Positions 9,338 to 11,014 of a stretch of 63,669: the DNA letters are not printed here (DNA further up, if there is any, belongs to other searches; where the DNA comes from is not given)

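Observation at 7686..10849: Orphan 2-oxoacid chain-extension module (DRE-TIM synthase plus fused isomerase, no dehydrogenase) with altered substrate motifs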

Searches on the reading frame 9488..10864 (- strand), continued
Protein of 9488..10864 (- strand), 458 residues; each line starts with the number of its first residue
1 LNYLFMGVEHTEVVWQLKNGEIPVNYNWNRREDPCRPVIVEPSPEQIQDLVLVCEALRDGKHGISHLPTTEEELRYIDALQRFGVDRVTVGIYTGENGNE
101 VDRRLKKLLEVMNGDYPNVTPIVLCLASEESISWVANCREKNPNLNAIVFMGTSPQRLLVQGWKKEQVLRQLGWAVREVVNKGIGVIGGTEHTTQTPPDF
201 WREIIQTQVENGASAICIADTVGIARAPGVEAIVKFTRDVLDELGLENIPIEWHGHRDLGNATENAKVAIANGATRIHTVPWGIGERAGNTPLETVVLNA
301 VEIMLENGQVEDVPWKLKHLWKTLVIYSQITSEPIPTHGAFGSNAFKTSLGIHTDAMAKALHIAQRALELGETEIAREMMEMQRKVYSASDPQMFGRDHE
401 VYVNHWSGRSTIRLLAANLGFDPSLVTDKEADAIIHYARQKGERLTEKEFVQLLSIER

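Call 27: find_encoding_contigs(protein=P0099, flank=8000, max_places=2)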
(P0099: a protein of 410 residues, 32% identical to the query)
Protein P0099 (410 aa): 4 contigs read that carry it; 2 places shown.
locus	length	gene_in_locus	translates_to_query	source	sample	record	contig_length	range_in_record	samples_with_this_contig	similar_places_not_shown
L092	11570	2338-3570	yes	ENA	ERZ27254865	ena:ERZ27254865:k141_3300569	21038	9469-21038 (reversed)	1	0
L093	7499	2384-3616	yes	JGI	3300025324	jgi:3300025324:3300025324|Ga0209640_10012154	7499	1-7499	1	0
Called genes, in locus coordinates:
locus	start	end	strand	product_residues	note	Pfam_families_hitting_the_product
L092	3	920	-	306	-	?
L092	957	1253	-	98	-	-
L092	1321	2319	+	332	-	-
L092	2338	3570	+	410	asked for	PF00682:HMGL-like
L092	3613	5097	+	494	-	PF13185:GAF_2 (weak), PF00512:HisKA, PF02518:HATPase_c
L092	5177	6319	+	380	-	PF00091:Tubulin, PF12327:FtsZ_C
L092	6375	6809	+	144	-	-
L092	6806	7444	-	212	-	PF09335:VTT_dom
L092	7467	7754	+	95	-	-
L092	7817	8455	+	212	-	PF01797:Y1_Tnp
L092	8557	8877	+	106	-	PF03091:CutA1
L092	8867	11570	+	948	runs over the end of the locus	PF00133:tRNA-synt_1, PF09334:tRNA-synt_1g (faint), PF08264:Anticodon_1, PF19302:DUF5915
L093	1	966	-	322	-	?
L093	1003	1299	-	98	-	-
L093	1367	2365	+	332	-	-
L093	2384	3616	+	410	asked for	PF00682:HMGL-like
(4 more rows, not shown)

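Call 39: search_protein_families(library=ncbifam, proteins=[L001:7328-8452:+, L001:8506-9948:+, L001:11421-12827:+, L001:12846-13502:+, L087:12296-13546:+, L087:15032-16453:-, L087:14448-15035:-, L087:16450-17772:-, L003:13980-14384:+, L001:6074-7321:+], max_evalue=0.00001)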
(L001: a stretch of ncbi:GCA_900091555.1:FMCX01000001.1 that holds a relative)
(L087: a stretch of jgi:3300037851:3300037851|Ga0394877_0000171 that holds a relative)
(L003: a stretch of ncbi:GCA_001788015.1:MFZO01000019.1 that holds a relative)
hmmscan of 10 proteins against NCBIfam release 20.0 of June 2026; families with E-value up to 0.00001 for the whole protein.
L001:7328-8452:+ (374 aa): 16 families
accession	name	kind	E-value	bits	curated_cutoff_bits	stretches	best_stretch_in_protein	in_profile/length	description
TIGR00169.1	leuB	equivalog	3.6e-126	420.9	353.2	1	6-366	2-348/349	3-isopropylmalate dehydrogenase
NF002898.0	PRK03437.1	equivalog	2.8e-79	266.9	393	1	5-371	6-345/347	3-isopropylmalate dehydrogenase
TIGR02088.1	LEU3_arch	subfamily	1.6e-75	254.4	409.8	1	6-352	1-312/324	isopropylmalate/isohomocitrate dehydrogenases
NF040626.1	AksF2_Meth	equivalog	4.4e-69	233.3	540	1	5-353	3-316/333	homoisocitrate dehydrogenase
TIGR02089.1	TTC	equivalog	2e-65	221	470.4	1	5-353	5-338/352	tartrate dehydrogenase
NF040619.1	AksF_Meth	equivalog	2.3e-64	217.6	500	1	5-352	3-332/343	homoisocitrate dehydrogenase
NF006048.0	PRK08194.1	equivalog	8e-62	209.3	501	1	2-367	2-345/352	tartrate dehydrogenase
NF006529.0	PRK08997.1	equivalog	2e-58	197.9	510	1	1-348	1-315/335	isocitrate dehydrogenase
NF006673.0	PRK09222.1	equivalog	1.1e-55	189.6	509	1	3-368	4-338/482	NADP-dependent isocitrate dehydrogenase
NF040855.1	iso_homocit_dh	equivalog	5.3e-54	183.7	680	1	6-351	4-303/345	isocitrate--homoisocitrate dehydrogenase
TIGR02924.1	ICDH_alpha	equivalog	9.3e-45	153.6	561.35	1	5-370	2-336/473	isocitrate dehydrogenase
TIGR00175.1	mito_nad_idh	equivalog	4.7e-41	141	432.4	1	3-351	3-318/334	isocitrate dehydrogenase (NAD(+))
TIGR00183.1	prok_nadp_idh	equivalog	1.1e-23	83.7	567.3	1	232-367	282-412/417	isocitrate dehydrogenase (NADP(+))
NF005425.0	PRK07006.1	equivalog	9.9e-22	77.3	490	1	232-367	282-412/416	NADP-dependent isocitrate dehydrogenase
NF005036.0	PRK06451.1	equivalog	2e-20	72.9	484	1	234-366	277-403/412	NADP-dependent isocitrate dehydrogenase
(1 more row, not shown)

L001:8506-9948:+ (480 aa): 27 families (the best 25 are shown)
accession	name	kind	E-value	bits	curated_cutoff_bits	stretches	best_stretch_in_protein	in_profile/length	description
NF041364.1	GntC_guanitoxin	equivalog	8.1e-20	71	415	1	152-473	37-340/356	guanitoxin biosynthesis PLP-dependent (S)-gamma-hydroxy-L-arginine cyclodehydratase GntC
NF005601.0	PRK07337.1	equivalog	2.9e-13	49.7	496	1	131-351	54-251/394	pyridoxal phosphate-dependent aminotransferase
NF006756.0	PRK09276.1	subfamily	1.4e-12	47.2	507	1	207-472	119-368/387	LL-diaminopimelate aminotransferase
NF052290.2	MocR_like_YczR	exception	5.5e-12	45.1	487.4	1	147-469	136-437/458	MocR-like transcription factor YczR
TIGR03540.1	DapC_direct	equivalog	1.4e-11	44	593.25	1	207-473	117-367/383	LL-diaminopimelate aminotransferase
NF005305.0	PRK06836.1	equivalog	1.7e-11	44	376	1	150-358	73-267/396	pyridoxal phosphate-dependent aminotransferase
NF004770.0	PRK06108.1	subfamily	7e-11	41.6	422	1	152-469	73-371/396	pyridoxal phosphate-dependent aminotransferase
NF005588.0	PRK07309.1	equivalog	1.1e-10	41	576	1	177-471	94-367/391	pyridoxal phosphate-dependent aminotransferase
NF005732.0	PRK07550.1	equivalog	1.3e-10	40.9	366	1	151-471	69-368/389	aminotransferase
TIGR01140.1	L_thr_O3P_dcar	equivalog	3.2e-10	39.6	290.55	1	200-472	84-317/331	threonine-phosphate decarboxylase CobD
NF004769.0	PRK06107.1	equivalog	5.2e-10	38.6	617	1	225-358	137-261/402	aspartate transaminase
NF005816.0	PRK07682.1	equivalog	1.2e-09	37.3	620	1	177-471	93-364/390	aminotransferase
TIGR04544.1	3metArgNH2trans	equivalog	1.5e-09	37.4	350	1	150-353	50-235/366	beta-methylarginine biosynthesis bifunctional aminotransferase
NF005817.0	PRK07683.1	equivalog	1.4e-08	33.9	575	1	237-472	144-363/387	aminotransferase A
NF006514.0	PRK08960.1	equivalog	1.7e-08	33.7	554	1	152-470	69-365/388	pyridoxal phosphate-dependent aminotransferase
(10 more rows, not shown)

L001:11421-12827:+ (468 aa): 19 families
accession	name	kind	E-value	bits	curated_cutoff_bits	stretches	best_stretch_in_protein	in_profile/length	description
NF004016.0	PRK05478.1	subfamily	3.8e-225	747.8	510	1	2-467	2-465/468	3-isopropylmalate dehydratase large subunit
NF009116.0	PRK12466.1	subfamily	2.8e-217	721.9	531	1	1-468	2-468/472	3-isopropylmalate dehydratase large subunit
TIGR00170.1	leuC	equivalog_domain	1.2e-216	719.8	560.25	1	3-468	2-466/466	3-isopropylmalate dehydratase large subunit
NF001614.1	PRK00402.1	subfamily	1.6e-104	349.9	385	2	5-306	2-285/415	aconitase/3-isopropylmalate dehydratase large subunit family protein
TIGR01343.1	hacA_fam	subfamily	2.3e-97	326.2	385.7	2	8-306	4-282/412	homoaconitate hydratase family protein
TIGR02086.1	IPMI_arch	subfamily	8.3e-86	288.3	410.15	2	5-306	2-280/411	3-isopropylmalate dehydratase/homoaconitate hydratase family large subunit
NF040615.1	HacA_Meth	equivalog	1.3e-77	261.3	550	2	20-307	18-290/419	homoaconitase large subunit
TIGR02083.1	LEU2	equivalog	2.4e-76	257.4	610.65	2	5-303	2-282/419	3-isopropylmalate dehydratase large subunit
NF005558.0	PRK07229.1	equivalog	7.9e-76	256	612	1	3-467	2-414/647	aconitate hydratase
TIGR01342.1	acon_putative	hypoth_equivalog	6.6e-60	203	719.15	2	5-303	1-278/655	putative aconitate hydratase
TIGR00139.1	h_aconitase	equivalog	1.1e-40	139.7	529.9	2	26-249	30-243/709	homoaconitase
NF006757.0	PRK09277.1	subfamily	4.7e-37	127.1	686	1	126-461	206-557/888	aconitate hydratase AcnA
NF009520.0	PRK12881.1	subfamily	4.1e-36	124.1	905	1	126-461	206-558/893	aconitate hydratase AcnA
TIGR01340.1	aconitase_mito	equivalog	6.2e-36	124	825.35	1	79-461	107-471/745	aconitate hydratase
TIGR01341.1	aconitase_1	equivalog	2.1e-31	108.4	945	1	126-461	190-548/876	aconitate hydratase AcnA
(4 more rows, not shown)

L001:12846-13502:+ (218 aa): 13 families
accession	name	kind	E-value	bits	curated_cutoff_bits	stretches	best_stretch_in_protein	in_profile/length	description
NF002458.0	PRK01641.1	subfamily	1.8e-85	285.6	167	1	1-203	1-201/202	3-isopropylmalate dehydratase small subunit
TIGR00171.1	leuD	equivalog_domain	8.9e-75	250.7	116.25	1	1-188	1-188/188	3-isopropylmalate dehydratase small subunit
TIGR02087.1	LEUD_arch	subfamily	9.5e-22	77.4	108.95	1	18-128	9-106/157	LeuD/DmdB family oxidoreductase small subunit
TIGR02084.1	leud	equivalog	1e-21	77.2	245.85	1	18-130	9-108/156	3-isopropylmalate dehydratase small subunit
NF040604.2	HacB_Meth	equivalog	5.5e-20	71.8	230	1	18-161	13-137/159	homoaconitase small subunit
NF040625.1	HacB2_Meth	equivalog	3.2e-19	69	230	1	16-168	12-141/161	homoaconitase small subunit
NF010629.0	PRK14023.1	equivalog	1.3e-17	64.2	229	1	18-129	10-109/166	homoaconitate hydratase small subunit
NF005558.0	PRK07229.1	equivalog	3.3e-11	42.5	612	1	57-123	514-579/647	aconitate hydratase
TIGR01342.1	acon_putative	hypoth_equivalog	2e-10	39.5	719.15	1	67-123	526-582/655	putative aconitate hydratase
TIGR00139.1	h_aconitase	equivalog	3.4e-07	29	529.9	1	65-128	579-640/709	homoaconitase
TIGR01340.1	aconitase_mito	equivalog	5.9e-06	24.9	825.35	1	71-123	625-677/745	aconitate hydratase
NF009520.0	PRK12881.1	subfamily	6.1e-06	24.2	905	1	69-131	763-825/893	aconitate hydratase AcnA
NF006757.0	PRK09277.1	subfamily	9.1e-06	23.6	686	0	69-125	758-814/888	aconitate hydratase AcnA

L087:12296-13546:+ (416 aa): 55 families (the best 25 are shown)
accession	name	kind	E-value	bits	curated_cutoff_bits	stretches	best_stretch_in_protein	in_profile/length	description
NF006964.0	PRK09440.1-2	equivalog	2.5e-161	537.2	467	1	5-416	4-414/417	valine--pyruvate transaminase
NF006966.0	PRK09440.1-4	equivalog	2e-140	468.3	640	1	6-414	5-411/417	valine--pyruvate transaminase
NF006963.0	PRK09440.1-1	equivalog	6.8e-129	430.6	813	1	5-414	4-411/417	valine--pyruvate transaminase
NF006965.0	PRK09440.1-3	equivalog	6.1e-121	404.1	754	1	7-416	6-427/430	valine--pyruvate transaminase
NF006967.0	PRK09440.1-5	equivalog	6.1e-120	400.8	402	1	8-416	10-419/424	valine--pyruvate transaminase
NF041364.1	GntC_guanitoxin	equivalog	1.2e-30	106.6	415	1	53-377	13-330/356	guanitoxin biosynthesis PLP-dependent (S)-gamma-hydroxy-L-arginine cyclodehydratase GntC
NF005732.0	PRK07550.1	equivalog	4.9e-28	98.3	366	1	67-381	60-364/389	aminotransferase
NF005305.0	PRK06836.1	equivalog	3.8e-21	75.8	376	1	40-394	42-384/396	pyridoxal phosphate-dependent aminotransferase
NF041091.1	asp_aminotase_Arch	equivalog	2e-18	66.4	550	1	63-406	50-369/376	aspartate aminotransferase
TIGR01265.1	tyr_nico_aTase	subfamily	1e-17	64.3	292.45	1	16-345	15-337/403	tyrosine/nicotianamine family aminotransferase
TIGR01141.1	hisC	equivalog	1.6e-16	60.1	276.55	1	86-372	64-319/349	histidinol-phosphate transaminase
NF005744.0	PRK07568.1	subfamily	2.1e-16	59.7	389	1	63-414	52-392/398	pyridoxal phosphate-dependent aminotransferase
NF004975.0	PRK06348.1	equivalog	5.5e-16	58.5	549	1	16-405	13-376/384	pyridoxal phosphate-dependent aminotransferase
NF052286.1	ecto_TF_EhuR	exception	1.1e-15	57.2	480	1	177-411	225-448/458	MocR-like ectoine utilization transcription factor EhuR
TIGR01140.1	L_thr_O3P_dcar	equivalog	6.6e-15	55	290.55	1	98-276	63-221/331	threonine-phosphate decarboxylase CobD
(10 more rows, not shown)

L087:15032-16453:- (473 aa): 19 families
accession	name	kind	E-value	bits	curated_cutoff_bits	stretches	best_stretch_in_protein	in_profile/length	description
NF004016.0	PRK05478.1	subfamily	1.9e-199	663.1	510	1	10-472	3-466/468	3-isopropylmalate dehydratase large subunit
NF009116.0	PRK12466.1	subfamily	9.5e-193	641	531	1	9-472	3-468/472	3-isopropylmalate dehydratase large subunit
TIGR00170.1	leuC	equivalog_domain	7.2e-184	611.7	560.25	1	10-471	2-465/466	3-isopropylmalate dehydratase large subunit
NF001614.1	PRK00402.1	subfamily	5.5e-106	354.7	385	2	13-310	3-285/415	aconitase/3-isopropylmalate dehydratase large subunit family protein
TIGR01343.1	hacA_fam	subfamily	1.4e-102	343.4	385.7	2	35-309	25-281/412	homoaconitate hydratase family protein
TIGR02086.1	IPMI_arch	subfamily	1e-87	294.6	410.15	2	44-303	35-273/411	3-isopropylmalate dehydratase/homoaconitate hydratase family large subunit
NF040615.1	HacA_Meth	equivalog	4.6e-83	279.2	550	2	51-310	42-289/419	homoaconitase large subunit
TIGR02083.1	LEU2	equivalog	8.4e-82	275.3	610.65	2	55-310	48-285/419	3-isopropylmalate dehydratase large subunit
NF005558.0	PRK07229.1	equivalog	1.3e-74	251.9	612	1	86-471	74-414/647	aconitate hydratase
TIGR01342.1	acon_putative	hypoth_equivalog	6.3e-57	193.2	719.15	2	92-307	77-278/655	putative aconitate hydratase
TIGR01340.1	aconitase_mito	equivalog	1.9e-45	155.5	825.35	1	90-466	114-472/745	aconitate hydratase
TIGR00139.1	h_aconitase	equivalog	2.4e-41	141.9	529.9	2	59-254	56-245/709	homoaconitase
NF006757.0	PRK09277.1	subfamily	1.7e-36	125.3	686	1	117-467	192-559/888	aconitate hydratase AcnA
NF009520.0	PRK12881.1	subfamily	1.7e-35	122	905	1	123-467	199-560/893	aconitate hydratase AcnA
TIGR01341.1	aconitase_1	equivalog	9.5e-33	112.9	945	1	118-466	178-549/876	aconitate hydratase AcnA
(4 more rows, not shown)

L087:14448-15035:- (195 aa): 11 families
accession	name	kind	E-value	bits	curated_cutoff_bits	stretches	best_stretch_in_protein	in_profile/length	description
NF002458.0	PRK01641.1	subfamily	6.3e-64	215.3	167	1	1-191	1-191/202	3-isopropylmalate dehydratase small subunit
TIGR00171.1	leuD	equivalog_domain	2.3e-53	180.8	116.25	1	1-186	1-188/188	3-isopropylmalate dehydratase small subunit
TIGR02087.1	LEUD_arch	subfamily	2.6e-16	59.8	108.95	1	17-159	8-134/157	LeuD/DmdB family oxidoreductase small subunit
NF040604.2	HacB_Meth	equivalog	7.7e-14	51.9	230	1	18-161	13-139/159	homoaconitase small subunit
TIGR02084.1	leud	equivalog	6.9e-13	48.5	245.85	1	17-167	8-140/156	3-isopropylmalate dehydratase small subunit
NF040625.1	HacB2_Meth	equivalog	1.2e-11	44.4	230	1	17-174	13-148/161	homoaconitase small subunit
NF010629.0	PRK14023.1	equivalog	1.4e-09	38.1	229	1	18-125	10-106/166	homoaconitate hydratase small subunit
TIGR00139.1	h_aconitase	equivalog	3.7e-08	32.2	529.9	1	17-129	540-643/709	homoaconitase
NF005558.0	PRK07229.1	equivalog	1.4e-07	30.5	612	1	58-129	524-588/647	aconitate hydratase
TIGR01342.1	acon_putative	hypoth_equivalog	3.8e-07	28.7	719.15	1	64-125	525-586/655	putative aconitate hydratase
NF006757.0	PRK09277.1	subfamily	5.1e-06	24.5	686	1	65-178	756-870/888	aconitate hydratase AcnA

L087:16450-17772:- (440 aa): 15 families
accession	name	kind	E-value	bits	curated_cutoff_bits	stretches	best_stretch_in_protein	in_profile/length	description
NF003651.0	PRK05286.2-4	equivalog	1.7e-95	319.8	448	1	87-438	18-374/377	quinone-dependent dihydroorotate dehydrogenase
NF003652.0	PRK05286.2-5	equivalog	1.6e-86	290.7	267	1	78-432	3-352/353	quinone-dependent dihydroorotate dehydrogenase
NF003648.0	PRK05286.2-1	equivalog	8.8e-69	232.1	433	1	79-438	5-354/360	quinone-dependent dihydroorotate dehydrogenase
TIGR01036.1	pyrD_sub2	equivalog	2.2e-68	230.6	200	1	81-438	3-353/356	dihydroorotate dehydrogenase (quinone)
NF003650.0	PRK05286.2-3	equivalog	3.5e-68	230.3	477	1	78-438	16-387/393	quinone-dependent dihydroorotate dehydrogenase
NF003645.0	PRK05286.1-2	equivalog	5e-67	226.3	366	1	82-438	9-353/359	quinone-dependent dihydroorotate dehydrogenase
NF003649.0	PRK05286.2-2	equivalog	6.4e-66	222.7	505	1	82-438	6-348/351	quinone-dependent dihydroorotate dehydrogenase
NF003646.0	PRK05286.1-4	equivalog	2.2e-58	197.7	457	1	81-420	5-336/341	quinone-dependent dihydroorotate dehydrogenase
NF003647.0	PRK05286.1-5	equivalog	2.5e-56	191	619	1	81-437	4-351/354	quinone-dependent dihydroorotate dehydrogenase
NF003644.0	PRK05286.1-1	equivalog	4e-52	177.4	418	1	81-416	5-332/336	quinone-dependent dihydroorotate dehydrogenase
TIGR01037.2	pyrD_sub1_fam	subfamily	5e-25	88.2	270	1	127-438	2-298/300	dihydroorotate dehydrogenase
NF005574.0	PRK07259.1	equivalog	7.8e-23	80.8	269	1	125-438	4-301/304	dihydroorotate dehydrogenase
NF041011.1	dihydoor_dh_Arch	equivalog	8.1e-23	80.9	330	1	130-438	3-286/289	dihydroorotate dehydrogenase PyrD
NF002702.0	PRK02506.1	equivalog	2.4e-19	69.6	301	1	128-437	6-307/313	dihydroorotate oxidase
NF006183.0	PRK08318.1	equivalog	1.3e-08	34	335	1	337-438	216-318/422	NAD-dependent dihydropyrimidine dehydrogenase subunit PreA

L003:13980-14384:+ (134 aa): 1 family
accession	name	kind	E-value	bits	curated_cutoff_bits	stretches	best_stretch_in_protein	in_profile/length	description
NF007275.0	PRK09732.1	equivalog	4e-11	42.9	246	1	17-132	22-132/134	hypothetical protein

L001:6074-7321:+ (415 aa): 3 families
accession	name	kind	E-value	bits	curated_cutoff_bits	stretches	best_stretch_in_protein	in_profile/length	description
NF007758.0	PRK10439.1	equivalog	1.4e-71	241.7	222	1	17-411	9-411/418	enterochelin esterase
NF041944.1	Xylase_Ferestase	equivalog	4.1e-13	48.4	1200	1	153-327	446-629/694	bifunctional endo-1,4-beta-xylanase/feruloyl esterase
NF058612.1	GTNG0744Estse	equivalog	1.3e-12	48.2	450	1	176-405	8-234/242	GTNG_0744 family esterase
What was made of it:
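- Bona fide AvtA (537 against 467), LeuC (612 against 560) and LeuD (181 against 116) sit in L087 (call 39).
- Tried and rejected: I rejected it because it is a bona fide quinone-dependent dihydroorotate dehydrogenase (call 39).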

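Call 55: predict_structure(alignment_id=A2)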
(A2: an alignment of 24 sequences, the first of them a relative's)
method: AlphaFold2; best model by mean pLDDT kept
length: 453 residues; sequences in the alignment: 24
mean_pLDDT: 92.1   pTM: 0.91
mean pLDDT of the five models: 92.1, 91.6, 91.6, 90.3, 86.1
residues with pLDDT >= 90: 341; 70-90: 101; 50-70: 9; < 50: 2
segments of 3 or more residues with pLDDT < 50: none
pLDDT, mean of each block of 10 residues (from residue 1): 70 84 87 88 97 86 95 98 93 87 98 97 96 98 96 92 98 98 96 98 98 94 96 98 97 91 97 92 89 96 92 96 89 69 91 92 93 93 89 91 93 88 92 91 92 64
secondary structure, 60 per line:
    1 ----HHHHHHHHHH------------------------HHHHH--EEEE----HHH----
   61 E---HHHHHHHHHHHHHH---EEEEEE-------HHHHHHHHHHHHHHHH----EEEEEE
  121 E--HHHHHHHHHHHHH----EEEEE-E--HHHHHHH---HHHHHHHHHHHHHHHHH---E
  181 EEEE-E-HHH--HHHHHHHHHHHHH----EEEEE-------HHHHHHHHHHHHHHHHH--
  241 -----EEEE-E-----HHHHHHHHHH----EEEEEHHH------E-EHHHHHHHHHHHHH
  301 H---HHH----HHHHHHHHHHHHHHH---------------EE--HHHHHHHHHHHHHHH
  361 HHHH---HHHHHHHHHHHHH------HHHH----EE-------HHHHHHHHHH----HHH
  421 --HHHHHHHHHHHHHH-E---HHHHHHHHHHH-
elements in order: H5-14 H39-43 E46-49 H65-78 E82-87 H95-110 E115-121 H124-136 E141-145 H150-156 H160-176 E180-184 H193-205 E210-214 H222-238 E246-249 H257-266 E271-275 H288-301 H312-326 H346-364 H368-380 H387-390 H404-413 H423-436 H442-452

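Call 57: fold_search(model_id=the predicted structure, library=pdb)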
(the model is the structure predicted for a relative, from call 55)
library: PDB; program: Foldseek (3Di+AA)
matches with E <= 10: 1931; with E <= 0.001: 712
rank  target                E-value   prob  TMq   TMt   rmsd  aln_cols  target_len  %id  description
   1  6e1j_A                1.6e-22  1.00  0.57  0.63  19.1       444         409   19  Crystal Structure of Methylthioalkylmalate Synthase (BjuMAM1.1) from Brassica juncea (released 2019-05-08)
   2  6e1j_B                7.5e-22  1.00  0.57  0.63  19.6       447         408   19  Crystal Structure of Methylthioalkylmalate Synthase (BjuMAM1.1) from Brassica juncea (released 2019-05-08)
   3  6ktq_B                3.2e-21  1.00  0.56  0.63  18.5       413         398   21  Crystal structure of catalytic domain of homocitrate synthase from Sulfolobus acidocaldarius (SaHCS(dRAM)) in complex  (released 2020-09-02)
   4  6ktq_A                2.5e-20  1.00  0.56  0.63  18.7       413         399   21  Crystal structure of catalytic domain of homocitrate synthase from Sulfolobus acidocaldarius (SaHCS(dRAM)) in complex  (released 2020-09-02)
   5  4ov9                  3.2e-17  1.00  0.57  0.67  19.8       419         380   21  Structure of isopropylmalate synthase binding with alpha-isopropylmalate (released 2014-08-20)
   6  4ov4                  3.6e-17  1.00  0.57  0.67  19.8       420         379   21  Isopropylmalate synthase binding with ketoisovalerate (released 2014-08-20)
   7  3ivs_B                4.4e-17  1.00  0.54  0.67  16.1       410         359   21  Homocitrate Synthase Lys4 (released 2009-09-22)
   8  3hpz_B                4.4e-17  1.00  0.58  0.46  19.3       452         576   19  Crystal structure of Mycobacterium tuberculosis LeuA complexed with bromopyruvate (released 2010-05-19)
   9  3ivs_A                5.8e-17  1.00  0.54  0.66  15.7       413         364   19  Homocitrate Synthase Lys4 (released 2009-09-22)
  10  3mi3_A                8.0e-17  1.00  0.54  0.65  16.5       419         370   20  Homocitrate Synthase Lys4 bound to Lysine (released 2010-04-28)
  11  3mi3_B                1.2e-16  1.00  0.53  0.65  16.6       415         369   20  Homocitrate Synthase Lys4 bound to Lysine (released 2010-04-28)
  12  3rmj_A                1.3e-16  1.00  0.58  0.83   4.2       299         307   25  Crystal structure of truncated alpha-Isopropylmalate Synthase from Neisseria meningitidis (released 2012-03-14)
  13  1sr9_B                1.5e-16  1.00  0.57  0.45  19.3       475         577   18  Crystal Structure of LeuA from Mycobacterium tuberculosis (released 2004-05-18)
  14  3rmj_B                1.6e-16  1.00  0.57  0.82   4.3       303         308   24  Crystal structure of truncated alpha-Isopropylmalate Synthase from Neisseria meningitidis (released 2012-03-14)
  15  3fig_B                2.2e-16  1.00  0.58  0.46  19.2       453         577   18  Crystal Structure of Leucine-bound LeuA from Mycobacterium tuberculosis (released 2008-12-23)
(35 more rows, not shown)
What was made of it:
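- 9488..10849 (-): Divergent LeuA/HCS-type Claisen-condensing DRE-TIM synthase, 453 aa from ATG 10849 (the mechanical ORF starts at TTG 10864). It has no C-terminal allosteric domain. AF2 model pLDDT 92; the top Foldseek matches are MAM synthase, HCS and IPMS (calls 55, 57).
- On Claisen-condensing DRE-TIM metallolyases (LeuA/CimA/HCS superfamily): Foldseek ranks the Claisen enzymes above the aldolases (call 57).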

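Call 65: search_protein_families(library=pfam, proteins=[L003:11630-12907:+], max_evalue=0.01)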
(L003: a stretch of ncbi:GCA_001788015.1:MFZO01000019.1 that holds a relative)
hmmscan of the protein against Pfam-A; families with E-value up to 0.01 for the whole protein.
L003:11630-12907:+ (425 aa): 0 families
